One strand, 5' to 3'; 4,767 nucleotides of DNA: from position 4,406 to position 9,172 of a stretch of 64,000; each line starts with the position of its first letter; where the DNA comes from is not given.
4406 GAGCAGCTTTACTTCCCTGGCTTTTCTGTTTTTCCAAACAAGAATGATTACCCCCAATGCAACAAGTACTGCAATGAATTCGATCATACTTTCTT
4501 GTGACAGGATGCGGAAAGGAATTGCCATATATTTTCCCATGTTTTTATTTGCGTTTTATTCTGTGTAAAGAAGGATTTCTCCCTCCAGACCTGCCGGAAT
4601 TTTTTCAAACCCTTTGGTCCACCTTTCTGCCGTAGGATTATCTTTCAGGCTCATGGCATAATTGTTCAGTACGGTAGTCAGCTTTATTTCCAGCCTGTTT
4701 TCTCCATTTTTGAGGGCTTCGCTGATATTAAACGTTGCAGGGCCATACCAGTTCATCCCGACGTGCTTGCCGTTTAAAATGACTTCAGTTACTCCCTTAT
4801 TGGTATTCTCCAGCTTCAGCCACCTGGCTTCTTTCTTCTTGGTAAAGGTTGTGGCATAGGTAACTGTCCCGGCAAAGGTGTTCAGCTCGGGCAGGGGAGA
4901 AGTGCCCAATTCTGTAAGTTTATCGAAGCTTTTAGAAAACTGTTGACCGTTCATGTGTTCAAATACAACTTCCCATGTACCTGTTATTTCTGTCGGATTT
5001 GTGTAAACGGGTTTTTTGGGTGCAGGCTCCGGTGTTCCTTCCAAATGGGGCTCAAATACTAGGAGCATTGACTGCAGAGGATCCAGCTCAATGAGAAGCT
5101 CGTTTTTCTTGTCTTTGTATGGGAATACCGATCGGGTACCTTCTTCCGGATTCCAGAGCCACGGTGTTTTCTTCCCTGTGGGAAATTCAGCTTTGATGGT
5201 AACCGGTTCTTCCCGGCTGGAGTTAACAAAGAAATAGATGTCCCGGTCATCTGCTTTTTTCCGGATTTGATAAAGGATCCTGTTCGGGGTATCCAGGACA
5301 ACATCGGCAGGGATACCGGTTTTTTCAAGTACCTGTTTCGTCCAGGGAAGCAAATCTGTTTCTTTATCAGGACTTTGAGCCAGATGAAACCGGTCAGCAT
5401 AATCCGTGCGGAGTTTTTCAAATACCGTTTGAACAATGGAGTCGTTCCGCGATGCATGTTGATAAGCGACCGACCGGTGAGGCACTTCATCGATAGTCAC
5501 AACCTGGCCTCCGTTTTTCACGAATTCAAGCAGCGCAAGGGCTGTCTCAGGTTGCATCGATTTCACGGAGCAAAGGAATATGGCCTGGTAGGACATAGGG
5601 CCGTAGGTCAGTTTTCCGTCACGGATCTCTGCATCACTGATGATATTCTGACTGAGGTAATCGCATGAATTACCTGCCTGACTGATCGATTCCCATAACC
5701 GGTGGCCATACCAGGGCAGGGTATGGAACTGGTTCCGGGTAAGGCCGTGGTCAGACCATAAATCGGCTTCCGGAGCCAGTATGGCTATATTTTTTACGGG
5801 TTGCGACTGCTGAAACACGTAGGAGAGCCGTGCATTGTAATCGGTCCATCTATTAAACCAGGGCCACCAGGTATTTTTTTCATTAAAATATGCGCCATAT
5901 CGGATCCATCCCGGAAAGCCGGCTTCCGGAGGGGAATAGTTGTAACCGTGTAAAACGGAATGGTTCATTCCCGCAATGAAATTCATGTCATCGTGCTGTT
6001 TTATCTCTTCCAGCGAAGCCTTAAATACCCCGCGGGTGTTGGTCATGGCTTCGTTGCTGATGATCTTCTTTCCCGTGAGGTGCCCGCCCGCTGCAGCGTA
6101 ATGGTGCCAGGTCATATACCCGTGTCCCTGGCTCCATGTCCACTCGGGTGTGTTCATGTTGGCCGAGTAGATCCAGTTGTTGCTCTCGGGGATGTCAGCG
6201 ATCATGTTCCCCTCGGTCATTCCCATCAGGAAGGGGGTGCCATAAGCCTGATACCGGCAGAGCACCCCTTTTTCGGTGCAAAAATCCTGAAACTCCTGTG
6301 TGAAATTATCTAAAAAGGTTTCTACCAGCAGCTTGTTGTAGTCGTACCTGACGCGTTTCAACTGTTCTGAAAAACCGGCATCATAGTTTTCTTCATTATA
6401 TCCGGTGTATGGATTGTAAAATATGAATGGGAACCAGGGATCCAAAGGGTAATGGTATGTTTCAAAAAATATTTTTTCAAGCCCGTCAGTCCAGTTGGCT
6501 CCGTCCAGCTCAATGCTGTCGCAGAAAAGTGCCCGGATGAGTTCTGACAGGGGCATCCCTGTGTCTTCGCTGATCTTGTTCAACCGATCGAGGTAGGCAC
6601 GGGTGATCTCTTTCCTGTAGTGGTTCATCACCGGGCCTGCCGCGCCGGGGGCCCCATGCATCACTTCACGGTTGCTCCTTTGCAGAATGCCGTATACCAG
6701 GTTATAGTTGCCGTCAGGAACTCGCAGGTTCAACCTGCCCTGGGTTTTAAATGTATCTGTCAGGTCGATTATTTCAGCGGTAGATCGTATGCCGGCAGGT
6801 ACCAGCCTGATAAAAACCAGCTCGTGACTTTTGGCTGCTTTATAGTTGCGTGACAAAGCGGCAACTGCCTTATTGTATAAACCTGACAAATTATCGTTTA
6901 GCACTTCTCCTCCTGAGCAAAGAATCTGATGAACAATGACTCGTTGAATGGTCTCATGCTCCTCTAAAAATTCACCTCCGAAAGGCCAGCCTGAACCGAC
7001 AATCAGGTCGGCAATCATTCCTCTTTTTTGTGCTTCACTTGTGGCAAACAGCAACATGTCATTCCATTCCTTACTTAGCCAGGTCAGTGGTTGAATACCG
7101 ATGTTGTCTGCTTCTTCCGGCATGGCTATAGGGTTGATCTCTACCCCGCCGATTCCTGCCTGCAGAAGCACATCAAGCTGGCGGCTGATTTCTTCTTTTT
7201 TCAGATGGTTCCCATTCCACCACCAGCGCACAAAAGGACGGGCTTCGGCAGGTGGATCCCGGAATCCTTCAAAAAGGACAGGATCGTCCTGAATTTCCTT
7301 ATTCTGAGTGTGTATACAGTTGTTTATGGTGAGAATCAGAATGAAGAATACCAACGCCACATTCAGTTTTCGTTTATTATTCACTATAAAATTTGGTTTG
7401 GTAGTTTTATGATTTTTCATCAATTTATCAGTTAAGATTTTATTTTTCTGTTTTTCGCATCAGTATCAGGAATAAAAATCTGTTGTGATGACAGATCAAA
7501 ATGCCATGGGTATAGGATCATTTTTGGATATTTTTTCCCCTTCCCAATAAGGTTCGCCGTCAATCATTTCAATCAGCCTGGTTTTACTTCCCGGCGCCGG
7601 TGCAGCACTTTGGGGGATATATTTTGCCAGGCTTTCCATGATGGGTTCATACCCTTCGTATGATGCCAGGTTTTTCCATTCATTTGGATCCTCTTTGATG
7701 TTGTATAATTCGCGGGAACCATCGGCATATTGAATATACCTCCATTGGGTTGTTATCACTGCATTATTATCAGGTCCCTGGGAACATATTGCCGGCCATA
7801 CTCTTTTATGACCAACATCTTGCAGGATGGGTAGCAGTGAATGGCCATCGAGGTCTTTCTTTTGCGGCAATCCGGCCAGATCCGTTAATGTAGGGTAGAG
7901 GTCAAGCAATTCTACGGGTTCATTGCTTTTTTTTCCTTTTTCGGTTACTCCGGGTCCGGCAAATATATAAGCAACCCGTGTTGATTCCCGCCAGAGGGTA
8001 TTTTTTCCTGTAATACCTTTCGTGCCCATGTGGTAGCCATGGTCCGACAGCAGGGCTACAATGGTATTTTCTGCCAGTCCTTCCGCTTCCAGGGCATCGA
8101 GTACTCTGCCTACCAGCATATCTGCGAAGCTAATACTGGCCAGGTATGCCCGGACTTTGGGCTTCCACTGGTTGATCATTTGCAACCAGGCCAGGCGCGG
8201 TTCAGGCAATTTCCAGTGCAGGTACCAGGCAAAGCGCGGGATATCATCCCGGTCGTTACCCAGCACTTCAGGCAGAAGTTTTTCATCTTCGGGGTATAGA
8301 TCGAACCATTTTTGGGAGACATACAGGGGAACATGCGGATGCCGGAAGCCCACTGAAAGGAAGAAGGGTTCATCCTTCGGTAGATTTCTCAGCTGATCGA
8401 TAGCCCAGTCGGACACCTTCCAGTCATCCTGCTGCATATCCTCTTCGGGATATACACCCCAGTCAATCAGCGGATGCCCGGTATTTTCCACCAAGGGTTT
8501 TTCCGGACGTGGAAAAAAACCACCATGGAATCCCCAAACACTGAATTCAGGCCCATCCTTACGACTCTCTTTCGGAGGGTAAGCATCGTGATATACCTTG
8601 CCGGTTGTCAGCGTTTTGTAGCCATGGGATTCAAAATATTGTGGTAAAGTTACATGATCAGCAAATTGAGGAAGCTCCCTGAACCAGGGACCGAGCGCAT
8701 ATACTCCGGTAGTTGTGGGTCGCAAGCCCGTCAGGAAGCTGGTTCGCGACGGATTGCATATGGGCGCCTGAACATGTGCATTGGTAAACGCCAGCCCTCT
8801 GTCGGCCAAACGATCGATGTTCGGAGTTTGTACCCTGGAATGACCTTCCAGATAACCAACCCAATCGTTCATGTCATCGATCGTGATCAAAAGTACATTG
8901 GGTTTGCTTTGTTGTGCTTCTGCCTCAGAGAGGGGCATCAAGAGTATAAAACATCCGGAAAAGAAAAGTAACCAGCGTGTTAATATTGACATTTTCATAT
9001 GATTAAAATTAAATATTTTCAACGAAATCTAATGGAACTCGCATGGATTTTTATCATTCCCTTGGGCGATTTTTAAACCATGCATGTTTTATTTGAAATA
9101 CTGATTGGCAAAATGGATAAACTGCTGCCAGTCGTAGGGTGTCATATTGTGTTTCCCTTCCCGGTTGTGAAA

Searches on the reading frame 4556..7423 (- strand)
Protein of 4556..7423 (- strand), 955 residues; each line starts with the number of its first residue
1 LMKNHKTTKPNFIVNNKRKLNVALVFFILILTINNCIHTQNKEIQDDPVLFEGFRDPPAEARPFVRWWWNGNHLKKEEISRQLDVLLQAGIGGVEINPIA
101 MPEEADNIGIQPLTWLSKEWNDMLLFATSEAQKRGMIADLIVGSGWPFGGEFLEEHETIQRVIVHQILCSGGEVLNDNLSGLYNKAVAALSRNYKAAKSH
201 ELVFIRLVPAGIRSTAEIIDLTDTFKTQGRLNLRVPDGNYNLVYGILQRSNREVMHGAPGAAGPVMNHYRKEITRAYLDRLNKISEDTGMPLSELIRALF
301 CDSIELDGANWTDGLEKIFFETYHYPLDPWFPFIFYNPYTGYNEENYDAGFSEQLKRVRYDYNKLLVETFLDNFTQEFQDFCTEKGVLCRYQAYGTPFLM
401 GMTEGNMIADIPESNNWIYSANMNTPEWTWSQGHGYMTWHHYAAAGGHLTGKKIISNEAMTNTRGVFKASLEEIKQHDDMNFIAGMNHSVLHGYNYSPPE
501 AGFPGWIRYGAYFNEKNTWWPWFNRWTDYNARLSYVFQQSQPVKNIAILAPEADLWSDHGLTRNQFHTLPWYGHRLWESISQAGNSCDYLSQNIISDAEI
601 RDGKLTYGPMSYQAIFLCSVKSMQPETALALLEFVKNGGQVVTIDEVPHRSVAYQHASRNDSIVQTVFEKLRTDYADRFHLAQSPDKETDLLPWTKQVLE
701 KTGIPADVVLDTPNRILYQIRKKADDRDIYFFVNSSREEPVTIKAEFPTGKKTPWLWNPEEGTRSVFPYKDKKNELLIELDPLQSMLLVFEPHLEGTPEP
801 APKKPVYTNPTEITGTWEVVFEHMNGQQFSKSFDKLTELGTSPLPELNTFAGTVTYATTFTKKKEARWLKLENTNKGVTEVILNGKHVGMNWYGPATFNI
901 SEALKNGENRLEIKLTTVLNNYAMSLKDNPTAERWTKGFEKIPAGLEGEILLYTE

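Call 70: search_protein_families(library=pfam, proteins=[window:4556-7423:-], max_evalue=0.00001)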
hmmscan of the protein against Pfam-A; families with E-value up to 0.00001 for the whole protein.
window:4556-7423:- (955 aa): 1 family
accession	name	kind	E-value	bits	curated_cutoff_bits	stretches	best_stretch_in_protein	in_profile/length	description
PF17132.9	Glyco_hydro_106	-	1.4e-70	239.1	29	2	214-769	216-741/743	alpha-L-rhamnosidase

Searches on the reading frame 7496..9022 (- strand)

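Call 70: search_protein_families(library=pfam, proteins=[window:7496-9022:-], max_evalue=0.00001)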
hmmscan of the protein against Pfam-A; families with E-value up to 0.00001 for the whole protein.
window:7496-9022:- (508 aa): 3 families
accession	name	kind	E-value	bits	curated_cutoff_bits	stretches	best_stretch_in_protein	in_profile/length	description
PF00884.28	Sulfatase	-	5.7e-51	174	25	1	41-384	1-300/301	Sulfatase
PF16347.10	SGSH_C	-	2.2e-13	51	29.3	1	335-470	3-149/154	N-sulphoglucosamine sulphohydrolase, C-terminal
PF01663.27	Phosphodiest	-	5.7e-11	43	23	0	43-119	1-74/342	Type I phosphodiesterase / nucleotide pyrophosphatase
